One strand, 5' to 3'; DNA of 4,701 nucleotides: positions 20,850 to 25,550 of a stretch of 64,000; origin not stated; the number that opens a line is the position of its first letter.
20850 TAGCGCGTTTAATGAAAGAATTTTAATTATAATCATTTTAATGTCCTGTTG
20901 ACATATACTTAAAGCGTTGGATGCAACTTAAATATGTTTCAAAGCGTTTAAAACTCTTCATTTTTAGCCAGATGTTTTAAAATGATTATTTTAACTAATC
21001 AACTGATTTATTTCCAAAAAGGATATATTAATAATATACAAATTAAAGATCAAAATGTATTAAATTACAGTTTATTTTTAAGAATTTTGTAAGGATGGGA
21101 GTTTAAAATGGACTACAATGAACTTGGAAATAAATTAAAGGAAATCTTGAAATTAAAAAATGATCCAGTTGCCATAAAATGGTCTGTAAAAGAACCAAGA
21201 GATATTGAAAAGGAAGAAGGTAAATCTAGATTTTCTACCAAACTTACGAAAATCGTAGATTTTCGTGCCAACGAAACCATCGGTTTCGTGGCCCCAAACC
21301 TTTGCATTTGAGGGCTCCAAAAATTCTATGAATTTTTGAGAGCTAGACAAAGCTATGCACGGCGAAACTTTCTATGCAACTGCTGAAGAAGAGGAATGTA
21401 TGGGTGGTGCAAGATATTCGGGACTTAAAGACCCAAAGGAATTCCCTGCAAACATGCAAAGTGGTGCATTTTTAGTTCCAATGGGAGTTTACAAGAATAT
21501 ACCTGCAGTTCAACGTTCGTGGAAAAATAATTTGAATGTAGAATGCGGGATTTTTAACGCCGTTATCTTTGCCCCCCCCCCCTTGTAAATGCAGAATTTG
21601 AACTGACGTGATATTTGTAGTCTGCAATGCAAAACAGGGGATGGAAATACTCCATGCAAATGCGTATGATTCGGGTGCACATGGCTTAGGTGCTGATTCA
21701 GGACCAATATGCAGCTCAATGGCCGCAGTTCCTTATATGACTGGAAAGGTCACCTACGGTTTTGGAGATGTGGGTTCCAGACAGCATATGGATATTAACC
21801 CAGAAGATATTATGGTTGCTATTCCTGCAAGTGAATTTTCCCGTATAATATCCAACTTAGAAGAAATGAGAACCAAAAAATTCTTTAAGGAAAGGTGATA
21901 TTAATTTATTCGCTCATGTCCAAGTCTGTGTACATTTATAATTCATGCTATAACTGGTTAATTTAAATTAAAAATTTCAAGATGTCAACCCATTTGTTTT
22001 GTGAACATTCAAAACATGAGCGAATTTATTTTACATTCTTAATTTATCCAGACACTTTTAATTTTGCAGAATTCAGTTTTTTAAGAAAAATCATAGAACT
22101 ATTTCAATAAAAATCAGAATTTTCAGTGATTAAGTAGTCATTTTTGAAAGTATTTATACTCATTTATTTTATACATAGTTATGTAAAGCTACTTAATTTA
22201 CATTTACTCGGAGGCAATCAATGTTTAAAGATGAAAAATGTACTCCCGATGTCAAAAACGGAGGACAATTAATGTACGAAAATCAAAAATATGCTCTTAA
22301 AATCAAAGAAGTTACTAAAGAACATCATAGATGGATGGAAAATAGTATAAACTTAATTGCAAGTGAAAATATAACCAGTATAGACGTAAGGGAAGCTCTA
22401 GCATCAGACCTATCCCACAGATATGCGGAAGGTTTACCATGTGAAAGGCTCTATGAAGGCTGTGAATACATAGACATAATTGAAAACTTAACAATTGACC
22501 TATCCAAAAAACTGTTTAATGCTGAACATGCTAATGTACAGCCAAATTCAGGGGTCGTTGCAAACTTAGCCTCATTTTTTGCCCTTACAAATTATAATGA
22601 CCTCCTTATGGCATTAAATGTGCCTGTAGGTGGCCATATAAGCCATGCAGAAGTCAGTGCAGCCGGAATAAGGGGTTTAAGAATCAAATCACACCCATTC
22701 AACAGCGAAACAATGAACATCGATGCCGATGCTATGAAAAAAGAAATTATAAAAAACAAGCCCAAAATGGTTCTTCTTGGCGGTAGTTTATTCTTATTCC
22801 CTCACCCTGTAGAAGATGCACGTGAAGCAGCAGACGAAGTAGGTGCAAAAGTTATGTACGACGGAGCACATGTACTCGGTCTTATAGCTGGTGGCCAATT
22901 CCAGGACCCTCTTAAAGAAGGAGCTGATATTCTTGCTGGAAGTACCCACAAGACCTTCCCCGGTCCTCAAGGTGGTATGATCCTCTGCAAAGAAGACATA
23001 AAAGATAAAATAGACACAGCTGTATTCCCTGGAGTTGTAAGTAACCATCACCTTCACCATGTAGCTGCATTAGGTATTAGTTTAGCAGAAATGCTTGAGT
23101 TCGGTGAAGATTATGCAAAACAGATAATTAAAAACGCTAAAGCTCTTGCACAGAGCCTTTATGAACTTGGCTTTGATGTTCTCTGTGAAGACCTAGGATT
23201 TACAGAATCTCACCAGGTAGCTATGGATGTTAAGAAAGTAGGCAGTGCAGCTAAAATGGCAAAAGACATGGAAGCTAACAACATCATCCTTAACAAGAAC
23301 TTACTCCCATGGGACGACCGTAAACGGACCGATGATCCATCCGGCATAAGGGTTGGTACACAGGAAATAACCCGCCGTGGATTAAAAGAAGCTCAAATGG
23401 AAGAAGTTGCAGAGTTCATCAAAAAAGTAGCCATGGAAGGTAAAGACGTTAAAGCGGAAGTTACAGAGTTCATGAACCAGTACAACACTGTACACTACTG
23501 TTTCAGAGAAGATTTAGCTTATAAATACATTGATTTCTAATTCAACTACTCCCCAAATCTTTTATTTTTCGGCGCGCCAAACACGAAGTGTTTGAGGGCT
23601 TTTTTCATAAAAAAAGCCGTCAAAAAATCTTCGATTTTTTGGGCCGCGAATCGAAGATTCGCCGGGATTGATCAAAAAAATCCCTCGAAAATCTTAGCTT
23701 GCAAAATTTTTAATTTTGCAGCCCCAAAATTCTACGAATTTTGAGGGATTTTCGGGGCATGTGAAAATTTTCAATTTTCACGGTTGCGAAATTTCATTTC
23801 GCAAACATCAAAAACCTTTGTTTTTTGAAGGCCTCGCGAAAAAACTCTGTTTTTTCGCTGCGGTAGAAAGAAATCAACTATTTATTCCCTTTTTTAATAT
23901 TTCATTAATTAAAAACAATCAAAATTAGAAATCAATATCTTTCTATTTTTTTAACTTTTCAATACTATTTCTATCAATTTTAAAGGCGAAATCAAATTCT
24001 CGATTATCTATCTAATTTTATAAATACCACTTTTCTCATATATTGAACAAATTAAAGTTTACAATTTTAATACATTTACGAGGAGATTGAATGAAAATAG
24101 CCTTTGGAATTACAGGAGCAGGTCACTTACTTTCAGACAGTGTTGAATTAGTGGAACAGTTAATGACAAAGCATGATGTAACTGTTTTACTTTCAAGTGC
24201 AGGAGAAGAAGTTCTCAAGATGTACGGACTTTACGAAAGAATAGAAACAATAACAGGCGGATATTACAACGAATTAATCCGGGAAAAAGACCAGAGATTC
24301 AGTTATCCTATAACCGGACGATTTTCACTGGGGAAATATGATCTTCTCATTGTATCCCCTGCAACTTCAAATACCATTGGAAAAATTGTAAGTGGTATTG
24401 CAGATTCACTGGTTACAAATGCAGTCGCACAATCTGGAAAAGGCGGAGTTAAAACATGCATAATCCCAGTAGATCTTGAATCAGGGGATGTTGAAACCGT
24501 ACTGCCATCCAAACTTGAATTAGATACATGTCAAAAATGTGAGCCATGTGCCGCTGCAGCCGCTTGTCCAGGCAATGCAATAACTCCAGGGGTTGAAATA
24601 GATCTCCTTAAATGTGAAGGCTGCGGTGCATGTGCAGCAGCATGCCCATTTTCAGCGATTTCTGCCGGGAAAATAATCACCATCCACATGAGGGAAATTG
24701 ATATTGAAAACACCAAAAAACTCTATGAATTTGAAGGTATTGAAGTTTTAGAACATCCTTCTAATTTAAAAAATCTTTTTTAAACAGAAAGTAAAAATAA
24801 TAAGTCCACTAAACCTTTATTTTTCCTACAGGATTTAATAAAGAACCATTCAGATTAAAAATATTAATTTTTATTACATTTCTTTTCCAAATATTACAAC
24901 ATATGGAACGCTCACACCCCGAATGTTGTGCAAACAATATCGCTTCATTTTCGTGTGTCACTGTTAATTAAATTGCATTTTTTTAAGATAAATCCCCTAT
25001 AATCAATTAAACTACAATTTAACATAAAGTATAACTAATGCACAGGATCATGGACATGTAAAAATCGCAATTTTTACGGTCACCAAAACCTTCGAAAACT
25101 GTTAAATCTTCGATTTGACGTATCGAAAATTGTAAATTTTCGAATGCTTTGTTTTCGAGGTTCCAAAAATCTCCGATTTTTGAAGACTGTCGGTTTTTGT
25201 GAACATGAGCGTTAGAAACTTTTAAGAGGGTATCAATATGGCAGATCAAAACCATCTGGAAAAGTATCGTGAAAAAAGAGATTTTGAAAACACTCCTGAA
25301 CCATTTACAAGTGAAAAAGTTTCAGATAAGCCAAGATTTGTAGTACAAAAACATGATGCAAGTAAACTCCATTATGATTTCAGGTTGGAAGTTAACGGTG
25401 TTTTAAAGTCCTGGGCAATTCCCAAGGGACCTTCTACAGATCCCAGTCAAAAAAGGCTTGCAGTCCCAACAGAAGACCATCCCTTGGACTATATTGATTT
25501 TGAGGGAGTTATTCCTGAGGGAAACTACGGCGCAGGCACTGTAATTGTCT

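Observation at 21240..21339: A 100-nt hairpin array interrupts the DUF169 coding sequence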

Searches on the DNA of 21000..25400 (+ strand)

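Call 34: search_rna_families(source=window, start=21000, end=25400, threshold=evalue, max_evalue=1)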
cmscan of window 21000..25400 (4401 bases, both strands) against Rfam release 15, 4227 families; matches with E-value up to 1: 2.
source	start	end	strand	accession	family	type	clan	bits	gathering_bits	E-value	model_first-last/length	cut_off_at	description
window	23716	23794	+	RF02902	AaHKsRNA22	Gene; sRNA;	-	22.5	39.8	0.46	1-101/101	no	Aggregatibacter sRNA 22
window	21996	22016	+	RF01335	CRISPR-DR22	Gene; CRISPR;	-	20.9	50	0.63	1-21/36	no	CRISPR RNA direct repeat element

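Call 85: search_dna_similar(query=window:23541-23866:+, collection=plasmids, mode=distant, max_evalue=0.001, max_rows=10)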
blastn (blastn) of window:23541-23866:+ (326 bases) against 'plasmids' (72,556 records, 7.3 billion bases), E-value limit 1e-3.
No match.

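Call 86: search_dna_similar(query=window:23541-23866:+, collection=phages, mode=distant, max_evalue=0.001, max_rows=10)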
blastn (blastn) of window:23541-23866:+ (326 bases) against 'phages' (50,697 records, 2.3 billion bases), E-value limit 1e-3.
No match.
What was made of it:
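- No match in plasmids or phages (calls 85, 86).
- Tried and rejected: No match for the 326-nt array in PLSDB plasmids or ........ phages (calls 85, 86).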

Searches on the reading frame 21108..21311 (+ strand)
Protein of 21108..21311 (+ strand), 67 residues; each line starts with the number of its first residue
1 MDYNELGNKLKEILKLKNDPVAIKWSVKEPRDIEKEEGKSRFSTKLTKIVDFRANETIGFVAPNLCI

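Call 41: list_cluster_members(proteins=[P0001, P0002, window:21108-21311:+])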
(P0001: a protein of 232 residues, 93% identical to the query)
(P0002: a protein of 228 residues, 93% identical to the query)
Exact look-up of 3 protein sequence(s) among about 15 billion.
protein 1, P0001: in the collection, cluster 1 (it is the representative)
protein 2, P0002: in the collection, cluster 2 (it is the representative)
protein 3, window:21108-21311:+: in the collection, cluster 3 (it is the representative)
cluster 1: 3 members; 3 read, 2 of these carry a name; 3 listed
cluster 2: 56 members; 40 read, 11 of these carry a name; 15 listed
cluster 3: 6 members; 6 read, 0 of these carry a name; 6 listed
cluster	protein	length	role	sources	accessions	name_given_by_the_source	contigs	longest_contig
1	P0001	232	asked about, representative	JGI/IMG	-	uncharacterized protein (DUF169 family)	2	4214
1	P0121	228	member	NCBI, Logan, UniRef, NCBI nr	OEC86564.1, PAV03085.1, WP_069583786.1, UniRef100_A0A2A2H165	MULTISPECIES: DUF169 domain-containing protein [Methanobacterium] | DUF169 domain-containing protein n=1 Tax=Methanobacterium bryantii TaxID=2161 ...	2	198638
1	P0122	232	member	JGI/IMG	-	-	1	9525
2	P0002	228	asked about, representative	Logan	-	-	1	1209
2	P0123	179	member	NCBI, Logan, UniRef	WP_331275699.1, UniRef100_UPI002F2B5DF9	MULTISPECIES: DUF169 domain-containing protein [Methanobacterium] | DUF169 domain-containing protein n=1 Tax=Methanobacterium TaxID=2160 RepID=UPI002F2B5DF9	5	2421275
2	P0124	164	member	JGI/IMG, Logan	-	uncharacterized protein (DUF169 family)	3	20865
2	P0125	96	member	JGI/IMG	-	uncharacterized protein (DUF169 family)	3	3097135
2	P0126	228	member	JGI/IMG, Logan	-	Uncharacterized protein conserved in archaea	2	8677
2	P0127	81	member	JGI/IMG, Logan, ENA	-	uncharacterized protein (DUF169 family)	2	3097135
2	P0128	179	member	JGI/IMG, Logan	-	uncharacterized protein (DUF169 family)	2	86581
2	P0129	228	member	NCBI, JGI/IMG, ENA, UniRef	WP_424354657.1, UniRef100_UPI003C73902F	DUF169 domain-containing protein [Methanobacterium sp. MBAC-LM] | uncharacterized protein (DUF169 family) | DUF169 domain-containing protein n=1 Tax=Methanobacterium sp. MBAC-LM TaxID=3412034 ...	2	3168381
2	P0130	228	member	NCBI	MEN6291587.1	MAG: DUF169 domain-containing protein [Methanobacterium sp.]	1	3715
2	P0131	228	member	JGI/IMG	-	uncharacterized protein (DUF169 family)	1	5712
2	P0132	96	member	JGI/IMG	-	uncharacterized protein (DUF169 family)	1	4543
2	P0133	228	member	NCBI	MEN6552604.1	MAG: DUF169 domain-containing protein [Methanobacterium sp.]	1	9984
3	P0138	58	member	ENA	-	-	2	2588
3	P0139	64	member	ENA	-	-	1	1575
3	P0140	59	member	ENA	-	-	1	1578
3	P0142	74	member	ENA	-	-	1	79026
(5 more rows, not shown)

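Call 46: find_encoding_contigs(protein=P0142, flank=5000, max_places=3)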
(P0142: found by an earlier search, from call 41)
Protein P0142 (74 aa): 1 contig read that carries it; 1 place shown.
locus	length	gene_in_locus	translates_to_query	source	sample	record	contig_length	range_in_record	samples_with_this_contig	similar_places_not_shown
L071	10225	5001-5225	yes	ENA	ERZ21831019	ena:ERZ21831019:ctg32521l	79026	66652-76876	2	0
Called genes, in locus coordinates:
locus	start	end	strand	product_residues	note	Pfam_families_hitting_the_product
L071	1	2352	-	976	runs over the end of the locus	PF04879:Molybdop_Fe4S4, PF00384:Molybdopterin, PF01568:Molydop_binding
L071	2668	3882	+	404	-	PF14697:Fer4_21 (faint), PF07992:Pyr_redox_2 (faint), PF12831:FAD_oxidored (weak), PF13450:NAD_binding_8 (faint), PF12837:Fer4_6 (faint), PF00037:Fer4 (weak), PF12797:Fer4_2 (weak), PF13187:Fer4_9 (weak), +2 more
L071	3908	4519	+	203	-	-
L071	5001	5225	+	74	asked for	PF02596:DUF169 (weak)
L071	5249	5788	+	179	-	PF02596:DUF169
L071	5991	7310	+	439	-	PF00464:SHMT, PF00155:Aminotran_1_2, PF03841:SelA (faint)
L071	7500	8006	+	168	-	PF02441:Flavoprotein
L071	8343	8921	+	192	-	PF13298:LigD_N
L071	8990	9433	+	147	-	-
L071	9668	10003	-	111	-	PF02643:DUF192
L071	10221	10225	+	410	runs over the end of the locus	PF01941:AdoMet_Synthase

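Call 47: find_encoding_contigs(protein=P0138, flank=5000, max_places=3)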
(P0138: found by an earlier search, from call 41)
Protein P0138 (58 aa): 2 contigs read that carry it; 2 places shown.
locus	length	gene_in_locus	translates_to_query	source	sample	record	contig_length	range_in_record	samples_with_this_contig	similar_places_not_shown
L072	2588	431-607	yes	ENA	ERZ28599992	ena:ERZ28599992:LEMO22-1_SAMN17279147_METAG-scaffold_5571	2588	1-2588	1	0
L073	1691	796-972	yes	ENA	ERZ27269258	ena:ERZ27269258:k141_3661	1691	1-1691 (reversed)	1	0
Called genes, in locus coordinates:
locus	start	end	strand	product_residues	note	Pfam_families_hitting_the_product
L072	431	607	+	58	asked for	-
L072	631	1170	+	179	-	PF02596:DUF169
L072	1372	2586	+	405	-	?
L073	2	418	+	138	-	?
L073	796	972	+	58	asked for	-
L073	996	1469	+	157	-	PF02596:DUF169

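Call 48: find_encoding_contigs(protein=P0140, flank=5000, max_places=3)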
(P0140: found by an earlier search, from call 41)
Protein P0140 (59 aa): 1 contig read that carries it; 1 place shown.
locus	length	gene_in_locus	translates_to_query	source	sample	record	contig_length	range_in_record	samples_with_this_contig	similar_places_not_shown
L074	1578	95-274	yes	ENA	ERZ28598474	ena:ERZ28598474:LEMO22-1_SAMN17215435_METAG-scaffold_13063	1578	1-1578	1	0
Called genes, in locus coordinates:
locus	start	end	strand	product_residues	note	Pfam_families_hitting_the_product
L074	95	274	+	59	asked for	-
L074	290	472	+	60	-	-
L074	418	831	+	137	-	PF02596:DUF169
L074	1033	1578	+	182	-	?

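Call 49: find_encoding_contigs(protein=P0139, flank=5000, max_places=3)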
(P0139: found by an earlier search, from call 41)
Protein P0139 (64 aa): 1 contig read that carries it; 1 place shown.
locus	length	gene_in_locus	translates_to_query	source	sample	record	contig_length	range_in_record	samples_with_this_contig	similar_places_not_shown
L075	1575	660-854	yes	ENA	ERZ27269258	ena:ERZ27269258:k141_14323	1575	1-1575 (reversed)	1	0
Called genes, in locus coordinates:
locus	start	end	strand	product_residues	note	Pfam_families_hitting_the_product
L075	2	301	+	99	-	?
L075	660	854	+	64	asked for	-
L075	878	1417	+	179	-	PF02596:DUF169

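Call 55: find_encoding_contigs(protein=P0123, flank=6000, max_places=4)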
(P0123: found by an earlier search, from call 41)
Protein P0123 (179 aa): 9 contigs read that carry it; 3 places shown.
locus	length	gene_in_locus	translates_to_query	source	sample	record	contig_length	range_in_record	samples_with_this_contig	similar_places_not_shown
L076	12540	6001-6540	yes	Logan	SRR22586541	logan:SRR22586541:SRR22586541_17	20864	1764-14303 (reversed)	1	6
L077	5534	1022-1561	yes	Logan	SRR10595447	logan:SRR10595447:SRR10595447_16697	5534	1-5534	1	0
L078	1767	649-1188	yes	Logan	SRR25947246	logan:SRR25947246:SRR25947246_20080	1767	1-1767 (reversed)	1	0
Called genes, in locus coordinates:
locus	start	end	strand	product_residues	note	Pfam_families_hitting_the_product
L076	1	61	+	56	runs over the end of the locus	PF11387:DUF2795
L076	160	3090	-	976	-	PF04879:Molybdop_Fe4S4, PF00384:Molybdopterin, PF01568:Molydop_binding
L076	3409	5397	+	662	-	PF14697:Fer4_21 (faint), PF12831:FAD_oxidored (weak), PF00037:Fer4 (weak), PF12797:Fer4_2 (weak), PF13187:Fer4_9 (weak), PF12838:Fer4_7 (weak), PF13187:Fer4_9 (weak), PF13237:Fer4_10 (weak), +8 more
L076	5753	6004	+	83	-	PF02596:DUF169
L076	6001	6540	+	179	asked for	PF02596:DUF169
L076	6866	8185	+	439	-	PF00464:SHMT, PF00155:Aminotran_1_2, PF03841:SelA (faint)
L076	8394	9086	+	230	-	PF02441:Flavoprotein, PF13237:Fer4_10 (faint), PF12838:Fer4_7 (faint), PF13484:Fer4_16 (faint), PF12797:Fer4_2 (weak), PF00037:Fer4, PF12837:Fer4_6 (weak)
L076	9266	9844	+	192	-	PF13298:LigD_N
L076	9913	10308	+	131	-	-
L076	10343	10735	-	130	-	PF02643:DUF192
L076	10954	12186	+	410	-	PF01941:AdoMet_Synthase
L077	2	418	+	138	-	?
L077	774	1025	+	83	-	PF02596:DUF169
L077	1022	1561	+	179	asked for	PF02596:DUF169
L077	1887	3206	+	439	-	PF00464:SHMT, PF00155:Aminotran_1_2, PF03841:SelA (faint)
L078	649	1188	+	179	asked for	PF02596:DUF169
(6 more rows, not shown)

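Call 87: find_encoding_contigs(protein=P0124, flank=1500, max_places=3)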
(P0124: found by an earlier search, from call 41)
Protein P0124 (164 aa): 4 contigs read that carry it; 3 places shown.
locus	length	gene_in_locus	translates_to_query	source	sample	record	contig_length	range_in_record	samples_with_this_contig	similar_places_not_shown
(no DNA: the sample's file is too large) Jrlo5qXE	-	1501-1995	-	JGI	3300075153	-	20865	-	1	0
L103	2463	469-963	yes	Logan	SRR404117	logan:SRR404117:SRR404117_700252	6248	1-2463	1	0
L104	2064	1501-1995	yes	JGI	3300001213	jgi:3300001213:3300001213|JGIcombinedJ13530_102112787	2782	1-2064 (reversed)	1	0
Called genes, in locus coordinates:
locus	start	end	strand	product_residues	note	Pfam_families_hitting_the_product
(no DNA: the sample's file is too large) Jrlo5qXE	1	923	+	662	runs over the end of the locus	PF14697:Fer4_21 (faint), PF07992:Pyr_redox_2 (faint), PF12831:FAD_oxidored (weak), PF00037:Fer4 (weak), PF13187:Fer4_9 (weak), PF12838:Fer4_7 (weak), PF13187:Fer4_9 (weak), PF13237:Fer4_10 (weak), +9 more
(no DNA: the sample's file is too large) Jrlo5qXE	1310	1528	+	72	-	PF02596:DUF169 (weak)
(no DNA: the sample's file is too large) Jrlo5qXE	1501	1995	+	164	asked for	PF02596:DUF169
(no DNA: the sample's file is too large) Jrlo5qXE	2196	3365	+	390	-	?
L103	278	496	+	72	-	PF02596:DUF169 (weak)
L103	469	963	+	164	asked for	PF02596:DUF169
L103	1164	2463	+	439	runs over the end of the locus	PF00464:SHMT, PF00155:Aminotran_1_2 (weak)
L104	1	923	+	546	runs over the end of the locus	PF07992:Pyr_redox_2 (faint), PF12831:FAD_oxidored (weak), PF12797:Fer4_2 (faint), PF00037:Fer4 (weak), PF13187:Fer4_9 (weak), PF12838:Fer4_7 (weak), PF13187:Fer4_9 (weak), PF13237:Fer4_10, +7 more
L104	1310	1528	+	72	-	PF02596:DUF169 (weak)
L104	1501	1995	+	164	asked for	PF02596:DUF169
